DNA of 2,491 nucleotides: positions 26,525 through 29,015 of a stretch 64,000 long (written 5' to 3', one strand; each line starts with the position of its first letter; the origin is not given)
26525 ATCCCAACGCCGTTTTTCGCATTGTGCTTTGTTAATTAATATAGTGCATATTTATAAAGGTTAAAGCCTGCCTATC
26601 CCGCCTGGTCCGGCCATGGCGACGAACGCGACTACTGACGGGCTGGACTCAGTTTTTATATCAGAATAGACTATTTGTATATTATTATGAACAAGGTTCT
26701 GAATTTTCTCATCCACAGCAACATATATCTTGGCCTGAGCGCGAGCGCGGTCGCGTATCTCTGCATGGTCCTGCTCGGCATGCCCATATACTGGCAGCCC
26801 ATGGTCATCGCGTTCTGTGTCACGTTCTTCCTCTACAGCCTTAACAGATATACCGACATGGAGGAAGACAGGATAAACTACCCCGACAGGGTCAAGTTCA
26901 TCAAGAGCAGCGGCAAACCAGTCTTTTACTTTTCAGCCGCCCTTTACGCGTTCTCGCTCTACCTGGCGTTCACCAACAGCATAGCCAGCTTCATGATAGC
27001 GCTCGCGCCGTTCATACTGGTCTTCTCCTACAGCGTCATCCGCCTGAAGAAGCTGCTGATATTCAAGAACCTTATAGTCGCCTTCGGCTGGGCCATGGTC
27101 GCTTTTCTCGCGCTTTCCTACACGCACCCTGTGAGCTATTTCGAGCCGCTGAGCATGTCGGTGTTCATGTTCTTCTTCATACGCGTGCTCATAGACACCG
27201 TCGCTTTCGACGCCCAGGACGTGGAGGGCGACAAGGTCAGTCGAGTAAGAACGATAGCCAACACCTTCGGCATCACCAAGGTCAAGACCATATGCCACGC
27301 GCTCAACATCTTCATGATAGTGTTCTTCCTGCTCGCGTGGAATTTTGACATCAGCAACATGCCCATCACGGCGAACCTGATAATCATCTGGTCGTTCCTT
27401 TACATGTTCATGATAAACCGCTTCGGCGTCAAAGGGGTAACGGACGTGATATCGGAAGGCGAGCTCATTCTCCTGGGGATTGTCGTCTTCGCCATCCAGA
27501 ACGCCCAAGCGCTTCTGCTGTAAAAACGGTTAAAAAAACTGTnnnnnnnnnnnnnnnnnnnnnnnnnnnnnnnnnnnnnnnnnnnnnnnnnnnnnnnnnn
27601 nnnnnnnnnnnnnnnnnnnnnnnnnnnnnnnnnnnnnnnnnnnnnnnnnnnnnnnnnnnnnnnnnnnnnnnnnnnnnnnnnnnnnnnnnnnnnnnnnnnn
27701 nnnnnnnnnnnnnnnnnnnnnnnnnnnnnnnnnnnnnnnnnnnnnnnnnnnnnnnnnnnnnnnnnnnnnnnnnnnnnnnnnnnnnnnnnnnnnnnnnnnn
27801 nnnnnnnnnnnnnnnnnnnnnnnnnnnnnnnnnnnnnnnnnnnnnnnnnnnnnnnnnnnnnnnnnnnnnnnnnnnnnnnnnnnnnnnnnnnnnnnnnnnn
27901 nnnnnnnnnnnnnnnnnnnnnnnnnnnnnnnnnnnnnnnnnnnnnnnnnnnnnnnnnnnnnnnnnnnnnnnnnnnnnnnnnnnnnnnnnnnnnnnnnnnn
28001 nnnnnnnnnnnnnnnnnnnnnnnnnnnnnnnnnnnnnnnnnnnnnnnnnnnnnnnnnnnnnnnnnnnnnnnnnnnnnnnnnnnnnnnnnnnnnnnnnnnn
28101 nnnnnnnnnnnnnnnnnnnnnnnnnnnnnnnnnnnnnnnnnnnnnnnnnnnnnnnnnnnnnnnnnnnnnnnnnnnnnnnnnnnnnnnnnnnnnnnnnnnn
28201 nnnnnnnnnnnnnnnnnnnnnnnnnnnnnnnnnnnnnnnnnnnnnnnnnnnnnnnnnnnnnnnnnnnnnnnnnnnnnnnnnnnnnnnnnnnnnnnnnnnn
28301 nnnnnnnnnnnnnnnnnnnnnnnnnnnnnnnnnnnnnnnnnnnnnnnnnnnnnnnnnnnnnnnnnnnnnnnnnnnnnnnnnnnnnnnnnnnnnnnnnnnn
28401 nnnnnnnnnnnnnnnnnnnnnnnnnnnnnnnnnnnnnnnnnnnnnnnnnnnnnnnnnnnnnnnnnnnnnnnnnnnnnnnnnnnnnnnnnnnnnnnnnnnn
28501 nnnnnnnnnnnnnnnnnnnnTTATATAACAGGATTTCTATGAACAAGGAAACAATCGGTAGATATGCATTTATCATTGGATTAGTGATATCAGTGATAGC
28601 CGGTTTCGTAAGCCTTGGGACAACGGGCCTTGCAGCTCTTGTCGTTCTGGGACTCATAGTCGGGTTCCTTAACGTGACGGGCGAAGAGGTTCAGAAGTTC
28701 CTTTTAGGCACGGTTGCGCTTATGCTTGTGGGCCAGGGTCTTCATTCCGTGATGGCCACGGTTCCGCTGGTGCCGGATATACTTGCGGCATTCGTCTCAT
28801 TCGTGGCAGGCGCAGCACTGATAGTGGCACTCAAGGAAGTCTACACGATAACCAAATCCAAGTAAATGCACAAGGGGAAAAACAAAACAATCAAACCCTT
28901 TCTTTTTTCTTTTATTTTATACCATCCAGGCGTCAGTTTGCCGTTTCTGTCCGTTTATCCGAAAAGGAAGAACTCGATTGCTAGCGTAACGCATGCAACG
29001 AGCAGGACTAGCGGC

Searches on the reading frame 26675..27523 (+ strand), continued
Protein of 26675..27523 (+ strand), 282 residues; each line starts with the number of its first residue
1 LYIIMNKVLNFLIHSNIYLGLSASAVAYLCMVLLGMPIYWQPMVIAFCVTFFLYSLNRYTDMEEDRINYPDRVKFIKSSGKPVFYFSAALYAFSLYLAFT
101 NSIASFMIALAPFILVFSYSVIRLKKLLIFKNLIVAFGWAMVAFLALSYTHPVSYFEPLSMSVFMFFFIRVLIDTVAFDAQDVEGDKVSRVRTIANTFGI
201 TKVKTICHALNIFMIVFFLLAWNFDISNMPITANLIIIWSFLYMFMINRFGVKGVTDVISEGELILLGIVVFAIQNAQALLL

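Call 46: search_protein_families(library=ncbifam, alignment_id=A4, max_evalue=0.00001)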
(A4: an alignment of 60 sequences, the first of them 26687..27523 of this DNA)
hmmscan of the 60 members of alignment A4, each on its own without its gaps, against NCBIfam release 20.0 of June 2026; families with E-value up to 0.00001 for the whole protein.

A. member 1, window:26687-27523:+ (278 aa): 6 families
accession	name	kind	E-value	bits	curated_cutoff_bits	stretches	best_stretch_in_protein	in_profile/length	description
NF009523.0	PRK12884.1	equivalog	3.8e-15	55.8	269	1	22-241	21-243/279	prenyltransferase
NF010117.0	PRK13591.1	equivalog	1.2e-14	54.1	238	1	8-244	33-267/307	prenyltransferase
NF005742.0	PRK07566.1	equivalog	6.3e-11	41.9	313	1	25-244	69-282/315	chlorophyll synthase ChlG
NF009521.0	PRK12882.1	equivalog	1.5e-10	40.8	296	1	38-221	38-225/280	geranylgeranylglycerol-phosphate geranylgeranyltransferase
NF009522.0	PRK12883.1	equivalog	1.6e-10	40.9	353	1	50-222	54-222/279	geranylgeranylglycerol-phosphate geranylgeranyltransferase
NF009513.0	PRK12872.1-3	equivalog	7.9e-09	35.4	288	1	42-240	62-254/293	prenyltransferase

B. families by the number of members that match (of 60 scanned): 24 families
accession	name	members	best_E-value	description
NF010117.0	PRK13591.1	60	2e-31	prenyltransferase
NF009523.0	PRK12884.1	60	1.7e-20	prenyltransferase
NF009513.0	PRK12872.1-3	60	1.2e-18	prenyltransferase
NF009521.0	PRK12882.1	52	3.5e-17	geranylgeranylglycerol-phosphate geranylgeranyltransferase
NF005742.0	PRK07566.1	44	6.9e-17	chlorophyll synthase ChlG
TIGR01476.1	chlor_syn_BchG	43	4.6e-14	(bacterio)chlorophyll synthase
NF009522.0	PRK12883.1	43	2.5e-12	geranylgeranylglycerol-phosphate geranylgeranyltransferase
NF009512.0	PRK12872.1-1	25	3.2e-12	geranylgeranylglycerol-phosphate geranylgeranyltransferase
NF009525.0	PRK12887.1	21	1.4e-11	homogentisate phytyltransferase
NF009516.0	PRK12875.1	6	9.6e-12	prenyltransferase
NF009058.0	PRK12392.1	5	8.3e-09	bacteriochlorophyll c synthase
TIGR01475.1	ubiA_other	5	5.3e-07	UbiA-like polyprenyltransferase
TIGR02056.1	ChlG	4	4.1e-07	chlorophyll synthase ChlG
NF009524.0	PRK12886.1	3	8.5e-10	prenyltransferase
NF009608.0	PRK13105.1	3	9.2e-09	prenyltransferase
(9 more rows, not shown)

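Call 48: list_cluster_members(proteins=[P0052, P0053, P0054, P0055, P0056, P0057, P0058, P0060, P0063, P0071])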
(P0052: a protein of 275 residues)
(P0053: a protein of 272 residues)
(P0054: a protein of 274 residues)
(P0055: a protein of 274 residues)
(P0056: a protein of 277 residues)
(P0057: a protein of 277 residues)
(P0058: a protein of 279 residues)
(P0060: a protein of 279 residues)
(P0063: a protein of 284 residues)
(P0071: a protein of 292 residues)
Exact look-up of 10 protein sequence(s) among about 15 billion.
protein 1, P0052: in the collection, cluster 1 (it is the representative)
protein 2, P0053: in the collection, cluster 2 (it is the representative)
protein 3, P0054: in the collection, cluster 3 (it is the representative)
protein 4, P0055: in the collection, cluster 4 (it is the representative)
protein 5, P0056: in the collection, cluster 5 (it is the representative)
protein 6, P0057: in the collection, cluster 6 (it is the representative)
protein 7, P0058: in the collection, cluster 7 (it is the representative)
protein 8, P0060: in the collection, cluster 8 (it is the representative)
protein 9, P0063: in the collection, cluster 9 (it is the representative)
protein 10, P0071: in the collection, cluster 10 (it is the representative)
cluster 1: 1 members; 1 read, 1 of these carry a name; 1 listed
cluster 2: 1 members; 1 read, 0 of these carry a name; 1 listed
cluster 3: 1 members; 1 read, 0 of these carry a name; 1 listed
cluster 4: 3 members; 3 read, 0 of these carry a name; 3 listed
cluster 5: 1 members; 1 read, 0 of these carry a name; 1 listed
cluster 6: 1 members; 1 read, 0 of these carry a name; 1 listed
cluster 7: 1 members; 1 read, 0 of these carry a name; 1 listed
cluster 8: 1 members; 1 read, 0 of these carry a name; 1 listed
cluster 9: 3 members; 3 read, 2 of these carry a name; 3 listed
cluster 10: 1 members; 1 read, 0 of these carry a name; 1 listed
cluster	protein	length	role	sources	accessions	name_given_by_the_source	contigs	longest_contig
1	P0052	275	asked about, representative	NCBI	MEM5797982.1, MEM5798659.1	MAG: UbiA family prenyltransferase [Candidatus Aenigmatarchaeota archaeon]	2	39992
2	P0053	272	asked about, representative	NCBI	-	-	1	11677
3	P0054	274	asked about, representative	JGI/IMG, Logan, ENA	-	-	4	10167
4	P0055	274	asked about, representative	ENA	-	-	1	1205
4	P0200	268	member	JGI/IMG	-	-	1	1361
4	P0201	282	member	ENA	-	-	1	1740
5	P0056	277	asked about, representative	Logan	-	-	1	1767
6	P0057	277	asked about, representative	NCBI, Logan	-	-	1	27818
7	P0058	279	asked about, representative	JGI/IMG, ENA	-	-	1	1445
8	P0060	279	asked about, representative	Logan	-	-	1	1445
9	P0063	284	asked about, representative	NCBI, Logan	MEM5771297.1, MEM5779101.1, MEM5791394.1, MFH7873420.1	MAG: UbiA family prenyltransferase [Candidatus Aenigmatarchaeota archaeon]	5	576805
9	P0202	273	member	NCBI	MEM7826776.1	MAG: UbiA family prenyltransferase [Candidatus Aenigmatarchaeota archaeon]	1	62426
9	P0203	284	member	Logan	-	-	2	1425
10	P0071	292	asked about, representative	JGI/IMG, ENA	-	-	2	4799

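Call 49: find_encoding_contigs(protein=P0063, flank=8000, max_places=2)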
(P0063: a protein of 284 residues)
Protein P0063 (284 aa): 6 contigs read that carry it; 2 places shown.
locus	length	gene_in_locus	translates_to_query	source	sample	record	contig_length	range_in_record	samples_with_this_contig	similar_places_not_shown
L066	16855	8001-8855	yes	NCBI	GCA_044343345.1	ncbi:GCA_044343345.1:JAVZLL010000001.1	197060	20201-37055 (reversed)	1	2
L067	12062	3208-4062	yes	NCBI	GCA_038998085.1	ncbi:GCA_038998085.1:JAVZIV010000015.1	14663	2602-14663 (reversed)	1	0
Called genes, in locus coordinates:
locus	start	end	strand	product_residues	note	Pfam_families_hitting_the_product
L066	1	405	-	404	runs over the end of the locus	PF07705:CARDB (faint)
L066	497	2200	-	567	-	PF23545:Zn_ribbon_HMPTM, PF04055:Radical_SAM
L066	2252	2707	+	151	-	-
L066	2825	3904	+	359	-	PF01916:DS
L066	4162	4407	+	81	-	PF03144:GTP_EFTU_D2 (faint)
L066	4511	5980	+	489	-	PF00587:tRNA-synt_2b, PF03129:HGTP_anticodon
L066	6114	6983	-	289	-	-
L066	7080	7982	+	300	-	-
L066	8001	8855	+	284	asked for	PF01040:UbiA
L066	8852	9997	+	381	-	-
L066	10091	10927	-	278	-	PF00154:RecA_N (weak), PF13481:AAA_25, PF03796:DnaB_C (faint), PF06745:ATPase, PF23442:DUF7125 (weak), PF06745:ATPase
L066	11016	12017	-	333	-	PF00044:Gp_dh_N, PF02800:Gp_dh_C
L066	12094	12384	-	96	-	-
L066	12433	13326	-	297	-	PF00557:Peptidase_M24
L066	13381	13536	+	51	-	-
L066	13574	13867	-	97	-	PF09048:Cro (weak), PF01381:HTH_3 (weak)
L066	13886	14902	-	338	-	PF02568:ThiI, PF03054:tRNA_Me_trans (weak), PF18297:NFACT-R_2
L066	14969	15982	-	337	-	PF00752:XPG_N, PF00867:XPG_I, PF01367:5_3_exonuc (weak)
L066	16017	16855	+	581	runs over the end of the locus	PF02934:GatB_N, PF02637:GatB_Yqey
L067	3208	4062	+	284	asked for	PF01040:UbiA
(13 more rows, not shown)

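Call 60: predict_structure(alignment_id=A4)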
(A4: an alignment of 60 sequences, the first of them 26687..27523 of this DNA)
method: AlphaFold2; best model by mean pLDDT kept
length: 278 residues; sequences in the alignment: 60
mean_pLDDT: 93.8   pTM: 0.91
mean pLDDT of the five models: 93.8, 93.2, 93.1, 92.6, 92.0
residues with pLDDT >= 90: 244; 70-90: 29; 50-70: 5; < 50: 0
segments of 3 or more residues with pLDDT < 50: none
pLDDT, mean of each block of 10 residues (from residue 1): 92 97 95 96 98 95 97 97 98 98 98 91 95 97 88 91 96 96 96 97 96 84 74 93 92 93 94 92
secondary structure, 60 per line:
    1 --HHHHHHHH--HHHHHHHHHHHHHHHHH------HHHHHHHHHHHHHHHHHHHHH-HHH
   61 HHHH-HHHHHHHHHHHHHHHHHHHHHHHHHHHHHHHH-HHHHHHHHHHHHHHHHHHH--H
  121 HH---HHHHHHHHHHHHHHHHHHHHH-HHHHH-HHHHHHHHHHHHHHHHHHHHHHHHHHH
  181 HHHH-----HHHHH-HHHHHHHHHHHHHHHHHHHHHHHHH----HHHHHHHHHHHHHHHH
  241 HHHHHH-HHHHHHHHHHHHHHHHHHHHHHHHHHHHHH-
elements in order: H3-10 H13-29 H36-56 H58-64 H66-97 H99-117 H126-146 H148-152 H154-184 H190-194 H196-220 H225-246 H248-277

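Call 72: search_protein_families(library=phrogs, proteins=[window:26687-27523:+], max_evalue=0.01)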
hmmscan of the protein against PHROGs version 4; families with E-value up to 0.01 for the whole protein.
window:26687-27523:+ (278 aa): 0 families

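Call 77: search_protein_families(library=pfam, proteins=[L066:7080-7982:+, L066:8852-9997:+], max_evalue=0.01)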
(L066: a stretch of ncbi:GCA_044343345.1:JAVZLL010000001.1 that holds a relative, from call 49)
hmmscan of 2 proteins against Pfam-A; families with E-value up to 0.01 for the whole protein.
L066:7080-7982:+ (300 aa): 0 families

L066:8852-9997:+ (381 aa): 1 family
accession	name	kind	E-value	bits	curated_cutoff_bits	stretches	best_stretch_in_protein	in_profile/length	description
PF02830.23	V4R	-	0.0068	16.9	31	0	165-186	39-60/62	V4R domain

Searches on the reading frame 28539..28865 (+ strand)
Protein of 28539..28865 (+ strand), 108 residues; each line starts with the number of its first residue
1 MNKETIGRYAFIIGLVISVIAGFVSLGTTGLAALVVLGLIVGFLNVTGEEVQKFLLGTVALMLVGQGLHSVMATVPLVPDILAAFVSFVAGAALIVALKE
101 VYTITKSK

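Call 3: search_protein_families(library=pfam, proteins=[window:28539-28865:+], max_evalue=0.1)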
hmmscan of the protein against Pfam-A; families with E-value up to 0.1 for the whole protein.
window:28539-28865:+ (108 aa): 0 families

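Call 4: search_protein_families(library=ncbifam, proteins=[window:28539-28865:+], max_evalue=0.1)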
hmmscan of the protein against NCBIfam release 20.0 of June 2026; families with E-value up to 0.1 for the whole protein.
window:28539-28865:+ (108 aa): 0 families

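Call 53: find_homologous_proteins(query=window:28539-28865:+)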
Query window:28539-28865:+ (108 aa): 287 proteins with E <= 0.001 among 403 candidates; the best 120 are listed.
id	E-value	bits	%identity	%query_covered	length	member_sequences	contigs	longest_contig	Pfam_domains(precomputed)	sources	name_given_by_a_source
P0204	7.2e-53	195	96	100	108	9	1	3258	-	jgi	jgi:hypothetical protein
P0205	2.5e-46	174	88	100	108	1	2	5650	-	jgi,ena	-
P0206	5.9e-44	166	83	100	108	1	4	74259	-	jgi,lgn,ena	jgi:uncharacterized membrane protein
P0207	7.8e-43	163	80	100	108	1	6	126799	-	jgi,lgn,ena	jgi:hypothetical protein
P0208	3.9e-42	160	82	100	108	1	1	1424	-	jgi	jgi:hypothetical protein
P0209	2.4e-41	158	80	100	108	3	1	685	-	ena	-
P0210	2.2e-40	155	79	98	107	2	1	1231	-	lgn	-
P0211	3.0e-40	154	78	100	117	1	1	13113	-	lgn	-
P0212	2.5e-39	151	80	100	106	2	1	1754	-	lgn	-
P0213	3.9e-39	151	77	100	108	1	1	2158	-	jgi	jgi:hypothetical protein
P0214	4.4e-39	151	75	100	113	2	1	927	-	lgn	-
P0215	8.2e-39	150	77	100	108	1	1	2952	-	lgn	-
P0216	8.5e-39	150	75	100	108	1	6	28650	-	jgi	jgi:hypothetical protein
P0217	2.2e-38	148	73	100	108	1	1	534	-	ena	-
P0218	3.5e-38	148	75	100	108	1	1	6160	-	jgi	jgi:hypothetical protein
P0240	1.3e-33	133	72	100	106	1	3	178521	-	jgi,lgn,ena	-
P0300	1.2e-18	85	53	100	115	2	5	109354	-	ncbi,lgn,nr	ncbi:MAG: hypothetical protein HYX24_03015 [Candidatus Aenigmarchaeota archaeon]|nr:hypothetical pro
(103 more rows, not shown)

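Call 54: find_encoding_contigs(protein=P0240, flank=5000, max_places=1)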
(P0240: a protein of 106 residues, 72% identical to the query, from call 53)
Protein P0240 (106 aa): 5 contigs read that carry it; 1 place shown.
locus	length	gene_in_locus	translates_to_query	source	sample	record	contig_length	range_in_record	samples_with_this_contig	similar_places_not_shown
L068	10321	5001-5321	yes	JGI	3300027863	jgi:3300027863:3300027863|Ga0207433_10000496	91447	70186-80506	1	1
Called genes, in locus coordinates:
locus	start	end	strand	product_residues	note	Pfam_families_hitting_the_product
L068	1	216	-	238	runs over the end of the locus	PF00149:Metallophos, PF12850:Metallophos_2 (weak), PF14582:Metallophos_3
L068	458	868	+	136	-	PF13570:Beta-prop_ACSF4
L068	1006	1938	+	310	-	-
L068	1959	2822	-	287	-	PF01694:Rhomboid (weak)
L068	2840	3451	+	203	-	PF01864:CarS-like, PF01148:CTP_transf_1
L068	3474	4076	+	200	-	PF13521:AAA_28 (weak), PF02223:Thymidylate_kin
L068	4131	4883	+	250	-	PF01513:NAD_kinase, PF20143:NAD_kinase_C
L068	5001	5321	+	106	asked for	-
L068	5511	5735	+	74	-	-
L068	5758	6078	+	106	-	PF02001:DUF134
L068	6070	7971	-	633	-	PF02934:GatB_N, PF02938:GAD (weak), PF02637:GatB_Yqey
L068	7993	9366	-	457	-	PF18195:GatD_N, PF00710:Asparaginase, PF17763:Asparaginase_C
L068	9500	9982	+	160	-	PF24034:DUF7343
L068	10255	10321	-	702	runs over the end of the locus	-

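Call 55: find_encoding_contigs(protein=P0300, flank=5000, max_places=1)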
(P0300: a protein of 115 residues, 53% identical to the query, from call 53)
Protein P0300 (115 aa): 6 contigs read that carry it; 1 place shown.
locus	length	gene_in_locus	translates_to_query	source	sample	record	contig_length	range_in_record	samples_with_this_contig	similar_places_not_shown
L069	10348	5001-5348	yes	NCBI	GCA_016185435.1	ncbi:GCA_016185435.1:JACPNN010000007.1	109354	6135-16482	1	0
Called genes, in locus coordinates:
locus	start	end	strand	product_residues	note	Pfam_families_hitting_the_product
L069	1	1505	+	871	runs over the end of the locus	PF03104:DNA_pol_B_exo1, PF13482:RNase_H_2 (faint), PF10108:DNA_pol_B_exo2 (weak), PF00136:DNA_pol_B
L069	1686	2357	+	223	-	PF14528:LAGLIDADG_3 (faint)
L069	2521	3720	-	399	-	PF01970:TctA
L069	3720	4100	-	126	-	PF01336:tRNA_anti-codon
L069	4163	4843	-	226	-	PF00149:Metallophos, PF12850:Metallophos_2, PF14582:Metallophos_3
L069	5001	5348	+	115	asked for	-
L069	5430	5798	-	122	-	PF01870:Hjc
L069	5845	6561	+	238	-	PF01381:HTH_3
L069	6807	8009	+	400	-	PF13191:AAA_16 (weak), PF00004:AAA, PF13401:AAA_22, PF22606:Cdc6-ORC-like_ATPase_lid (weak), PF22703:Cdc6_lid, PF09079:WHD_Cdc6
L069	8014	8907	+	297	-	-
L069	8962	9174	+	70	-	-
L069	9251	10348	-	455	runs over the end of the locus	PF02629:CoA_binding, PF13380:CoA_binding_2, PF13607:Succ_CoA_lig, PF19045:Ligase_CoA_2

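Call 71: search_protein_families(library=padloc, proteins=[window:28539-28865:+], max_evalue=0.01)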
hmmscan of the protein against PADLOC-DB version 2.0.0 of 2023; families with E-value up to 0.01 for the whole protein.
window:28539-28865:+ (108 aa): 0 families

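Call 72: search_protein_families(library=phrogs, proteins=[window:28539-28865:+], max_evalue=0.01)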
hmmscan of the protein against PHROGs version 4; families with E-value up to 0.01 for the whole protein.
window:28539-28865:+ (108 aa): 0 families
